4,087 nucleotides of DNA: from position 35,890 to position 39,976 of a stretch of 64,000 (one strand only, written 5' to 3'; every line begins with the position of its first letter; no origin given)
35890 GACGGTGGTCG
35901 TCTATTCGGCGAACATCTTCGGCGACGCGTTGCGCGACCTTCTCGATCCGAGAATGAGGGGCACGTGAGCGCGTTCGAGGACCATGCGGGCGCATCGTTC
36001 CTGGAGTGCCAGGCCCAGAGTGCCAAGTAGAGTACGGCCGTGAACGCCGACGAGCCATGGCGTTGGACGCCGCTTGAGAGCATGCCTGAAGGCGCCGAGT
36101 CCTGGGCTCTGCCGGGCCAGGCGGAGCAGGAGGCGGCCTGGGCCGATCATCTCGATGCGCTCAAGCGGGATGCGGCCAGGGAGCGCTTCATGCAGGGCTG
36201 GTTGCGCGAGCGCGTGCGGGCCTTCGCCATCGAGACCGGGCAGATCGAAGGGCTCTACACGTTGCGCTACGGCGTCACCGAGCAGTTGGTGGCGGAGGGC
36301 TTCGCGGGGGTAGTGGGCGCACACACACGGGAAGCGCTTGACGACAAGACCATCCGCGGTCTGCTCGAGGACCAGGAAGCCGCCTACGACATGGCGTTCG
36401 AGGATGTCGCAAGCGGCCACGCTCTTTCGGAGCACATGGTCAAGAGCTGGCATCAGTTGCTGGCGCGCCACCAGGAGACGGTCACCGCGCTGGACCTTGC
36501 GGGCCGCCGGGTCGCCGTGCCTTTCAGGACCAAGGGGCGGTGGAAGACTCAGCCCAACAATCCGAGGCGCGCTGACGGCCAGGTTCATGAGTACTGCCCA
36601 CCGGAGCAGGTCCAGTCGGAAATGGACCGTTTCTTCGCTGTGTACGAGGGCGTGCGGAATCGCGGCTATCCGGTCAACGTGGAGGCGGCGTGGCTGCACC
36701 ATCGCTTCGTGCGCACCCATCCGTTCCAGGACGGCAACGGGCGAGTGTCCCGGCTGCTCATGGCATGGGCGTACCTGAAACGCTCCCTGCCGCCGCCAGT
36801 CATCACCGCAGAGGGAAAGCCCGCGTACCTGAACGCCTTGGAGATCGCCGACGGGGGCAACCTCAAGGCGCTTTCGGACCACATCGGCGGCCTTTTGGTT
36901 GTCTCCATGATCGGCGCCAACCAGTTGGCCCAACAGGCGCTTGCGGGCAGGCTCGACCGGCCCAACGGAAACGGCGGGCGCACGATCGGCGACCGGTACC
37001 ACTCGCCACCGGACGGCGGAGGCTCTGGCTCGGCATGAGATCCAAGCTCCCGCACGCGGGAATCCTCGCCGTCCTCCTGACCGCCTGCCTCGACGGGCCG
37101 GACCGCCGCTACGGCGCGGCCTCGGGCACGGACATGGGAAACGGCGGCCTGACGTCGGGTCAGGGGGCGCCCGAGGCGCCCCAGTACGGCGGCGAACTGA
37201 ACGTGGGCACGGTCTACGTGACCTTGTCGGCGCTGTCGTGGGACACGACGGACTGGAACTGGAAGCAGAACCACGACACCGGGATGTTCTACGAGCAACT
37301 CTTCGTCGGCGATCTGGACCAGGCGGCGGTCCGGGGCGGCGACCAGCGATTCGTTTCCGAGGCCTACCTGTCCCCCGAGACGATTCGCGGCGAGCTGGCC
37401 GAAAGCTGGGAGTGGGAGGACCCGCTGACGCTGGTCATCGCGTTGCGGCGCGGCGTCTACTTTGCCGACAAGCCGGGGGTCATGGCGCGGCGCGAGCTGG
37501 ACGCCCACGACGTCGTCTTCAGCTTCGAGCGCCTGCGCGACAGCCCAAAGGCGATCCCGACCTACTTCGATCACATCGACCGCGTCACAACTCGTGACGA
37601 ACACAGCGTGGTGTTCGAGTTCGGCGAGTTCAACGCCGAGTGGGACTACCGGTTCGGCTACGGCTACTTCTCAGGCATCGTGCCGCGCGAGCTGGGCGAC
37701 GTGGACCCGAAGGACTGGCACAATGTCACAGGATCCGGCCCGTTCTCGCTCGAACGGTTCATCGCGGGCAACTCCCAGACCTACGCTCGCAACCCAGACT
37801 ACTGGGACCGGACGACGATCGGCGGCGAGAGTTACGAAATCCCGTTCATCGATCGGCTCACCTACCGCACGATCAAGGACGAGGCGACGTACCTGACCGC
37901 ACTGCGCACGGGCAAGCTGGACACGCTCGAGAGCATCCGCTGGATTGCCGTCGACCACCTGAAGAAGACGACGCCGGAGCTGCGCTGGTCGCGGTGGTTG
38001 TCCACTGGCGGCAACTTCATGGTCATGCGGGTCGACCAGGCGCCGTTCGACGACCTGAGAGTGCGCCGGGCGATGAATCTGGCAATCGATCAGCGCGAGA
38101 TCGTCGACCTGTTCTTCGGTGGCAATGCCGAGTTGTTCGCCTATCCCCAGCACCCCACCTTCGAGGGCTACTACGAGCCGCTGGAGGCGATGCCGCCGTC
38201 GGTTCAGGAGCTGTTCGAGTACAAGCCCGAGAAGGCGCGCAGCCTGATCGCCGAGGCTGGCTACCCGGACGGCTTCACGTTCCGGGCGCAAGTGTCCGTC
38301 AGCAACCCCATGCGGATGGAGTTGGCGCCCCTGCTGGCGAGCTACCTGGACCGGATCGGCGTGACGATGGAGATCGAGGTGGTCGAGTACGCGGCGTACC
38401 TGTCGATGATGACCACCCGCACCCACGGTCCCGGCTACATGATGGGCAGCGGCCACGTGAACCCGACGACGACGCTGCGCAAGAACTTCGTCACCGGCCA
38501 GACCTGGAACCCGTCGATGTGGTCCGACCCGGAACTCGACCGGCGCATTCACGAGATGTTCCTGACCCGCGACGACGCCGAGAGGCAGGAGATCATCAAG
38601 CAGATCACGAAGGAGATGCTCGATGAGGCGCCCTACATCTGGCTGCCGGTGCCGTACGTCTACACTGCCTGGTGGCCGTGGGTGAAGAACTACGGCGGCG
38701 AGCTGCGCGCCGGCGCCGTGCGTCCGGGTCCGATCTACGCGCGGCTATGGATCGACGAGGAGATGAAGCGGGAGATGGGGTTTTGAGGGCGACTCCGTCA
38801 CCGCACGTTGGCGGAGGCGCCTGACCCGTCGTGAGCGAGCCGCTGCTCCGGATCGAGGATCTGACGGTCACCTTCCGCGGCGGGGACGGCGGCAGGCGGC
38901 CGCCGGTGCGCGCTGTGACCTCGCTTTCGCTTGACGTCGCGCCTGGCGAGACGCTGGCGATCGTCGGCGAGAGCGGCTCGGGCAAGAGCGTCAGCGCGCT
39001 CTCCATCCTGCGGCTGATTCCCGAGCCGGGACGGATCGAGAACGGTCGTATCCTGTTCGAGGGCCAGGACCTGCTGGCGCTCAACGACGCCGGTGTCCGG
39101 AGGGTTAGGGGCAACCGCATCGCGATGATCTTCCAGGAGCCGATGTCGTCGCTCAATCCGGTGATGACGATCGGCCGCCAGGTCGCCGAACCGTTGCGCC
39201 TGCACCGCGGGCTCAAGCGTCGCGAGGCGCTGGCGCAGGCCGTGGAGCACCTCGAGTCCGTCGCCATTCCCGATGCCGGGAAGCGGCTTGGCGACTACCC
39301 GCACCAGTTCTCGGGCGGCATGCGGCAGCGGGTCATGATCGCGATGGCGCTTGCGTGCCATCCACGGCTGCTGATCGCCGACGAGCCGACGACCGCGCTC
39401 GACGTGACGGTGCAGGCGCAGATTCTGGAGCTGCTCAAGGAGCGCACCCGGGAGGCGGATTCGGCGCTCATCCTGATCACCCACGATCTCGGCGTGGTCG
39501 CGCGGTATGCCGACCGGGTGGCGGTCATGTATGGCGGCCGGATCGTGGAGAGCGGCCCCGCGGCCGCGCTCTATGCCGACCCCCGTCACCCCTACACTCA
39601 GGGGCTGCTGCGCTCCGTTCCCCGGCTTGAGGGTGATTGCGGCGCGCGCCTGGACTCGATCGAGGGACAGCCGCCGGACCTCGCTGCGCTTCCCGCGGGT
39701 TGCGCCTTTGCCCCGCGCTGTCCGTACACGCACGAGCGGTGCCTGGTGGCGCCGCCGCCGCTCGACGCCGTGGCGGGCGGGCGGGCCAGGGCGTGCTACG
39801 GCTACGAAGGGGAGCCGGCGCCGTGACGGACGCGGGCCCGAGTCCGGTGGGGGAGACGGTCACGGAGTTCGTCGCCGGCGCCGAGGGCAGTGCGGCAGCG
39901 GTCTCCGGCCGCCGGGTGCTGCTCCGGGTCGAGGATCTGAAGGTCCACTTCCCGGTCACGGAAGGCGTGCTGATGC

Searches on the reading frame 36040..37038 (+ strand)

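Call 23: search_protein_families(library=pfam, proteins=[window:36040-37038:+], max_evalue=0.01)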
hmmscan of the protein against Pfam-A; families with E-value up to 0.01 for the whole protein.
window:36040-37038:+ (332 aa): 1 family
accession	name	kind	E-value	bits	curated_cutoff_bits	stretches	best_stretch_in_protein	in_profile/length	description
PF02661.23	Fic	-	1.8e-17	64.4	24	1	129-243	2-91/93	Fic/DOC family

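Call 68: search_protein_families(library=padloc, proteins=[window:36040-37035:+], max_evalue=0.001)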
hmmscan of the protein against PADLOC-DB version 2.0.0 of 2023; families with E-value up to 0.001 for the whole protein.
window:36040-37035:+ (332 aa): 7 families
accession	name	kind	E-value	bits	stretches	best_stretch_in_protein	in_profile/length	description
PDLC04836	PDC-S04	-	1.4e-18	65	1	127-273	87-215/244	-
PDLC04840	PDC-S04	-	1e-16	59.3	1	164-279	93-208/227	-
PDLC04837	PDC-S04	-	9.4e-16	55.8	1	126-281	82-219/234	-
PDLC03963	SoFic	-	6.4e-15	53.4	1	61-246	59-213/361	-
PDLC04966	PDC-S24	-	1.9e-12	44.8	1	156-244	249-335/497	-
PDLC04839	PDC-S04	-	2.9e-10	38.2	1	215-281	129-197/205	-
PDLC04838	PDC-S04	-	1.2e-05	23.2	1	183-243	96-160/209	-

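Call 69: search_protein_families(library=ncbifam, proteins=[window:36040-37035:+], max_evalue=0.001)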
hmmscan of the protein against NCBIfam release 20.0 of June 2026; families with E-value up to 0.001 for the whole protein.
window:36040-37035:+ (332 aa): 2 families
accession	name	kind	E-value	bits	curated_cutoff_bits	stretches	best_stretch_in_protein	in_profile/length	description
NF041381.1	XopAC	subfamily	4.9e-09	35.4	450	1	181-258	342-423/451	XopAC/AvrAC family type III secretion system effector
TIGR02613.1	mob_myst_B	hypoth_equivalog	1.3e-07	31.7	124.4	1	190-255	85-150/186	mobile mystery protein B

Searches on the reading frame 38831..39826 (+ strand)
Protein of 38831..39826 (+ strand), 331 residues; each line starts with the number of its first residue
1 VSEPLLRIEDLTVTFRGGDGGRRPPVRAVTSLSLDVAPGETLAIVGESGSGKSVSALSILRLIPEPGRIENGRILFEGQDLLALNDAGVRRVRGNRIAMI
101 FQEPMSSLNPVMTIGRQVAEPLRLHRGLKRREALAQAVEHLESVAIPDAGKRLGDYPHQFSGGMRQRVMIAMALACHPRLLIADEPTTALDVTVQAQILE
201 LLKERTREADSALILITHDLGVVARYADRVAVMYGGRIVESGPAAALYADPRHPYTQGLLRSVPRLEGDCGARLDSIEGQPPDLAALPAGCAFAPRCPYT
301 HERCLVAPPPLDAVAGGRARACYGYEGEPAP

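Call 23: search_protein_families(library=pfam, proteins=[window:38831-39826:+], max_evalue=0.01)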
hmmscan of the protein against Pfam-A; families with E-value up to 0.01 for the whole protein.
window:38831-39826:+ (331 aa): 6 families
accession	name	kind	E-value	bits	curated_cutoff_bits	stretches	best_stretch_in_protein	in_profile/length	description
PF00005.33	ABC_tran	-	2.9e-29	102.8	25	1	30-188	2-137/137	ABC transporter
PF08352.17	oligo_HPY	-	2.2e-21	76.4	27.1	1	239-304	1-65/65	Oligopeptide/dipeptide transporter, C-terminal region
PF13304.12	AAA_21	-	2e-07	31.8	27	1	150-223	228-303/304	AAA domain, putative AbiEii toxin, Type IV TA system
PF02463.25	SMC_N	-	2.9e-05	24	40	1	41-230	26-209/220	RecF/RecN/SMC N terminal domain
PF13191.12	AAA_16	-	0.0024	18.8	32.6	1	21-207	4-161/167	AAA ATPase domain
PF13401.12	AAA_22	-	0.0075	17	27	0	42-124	8-64/130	AAA domain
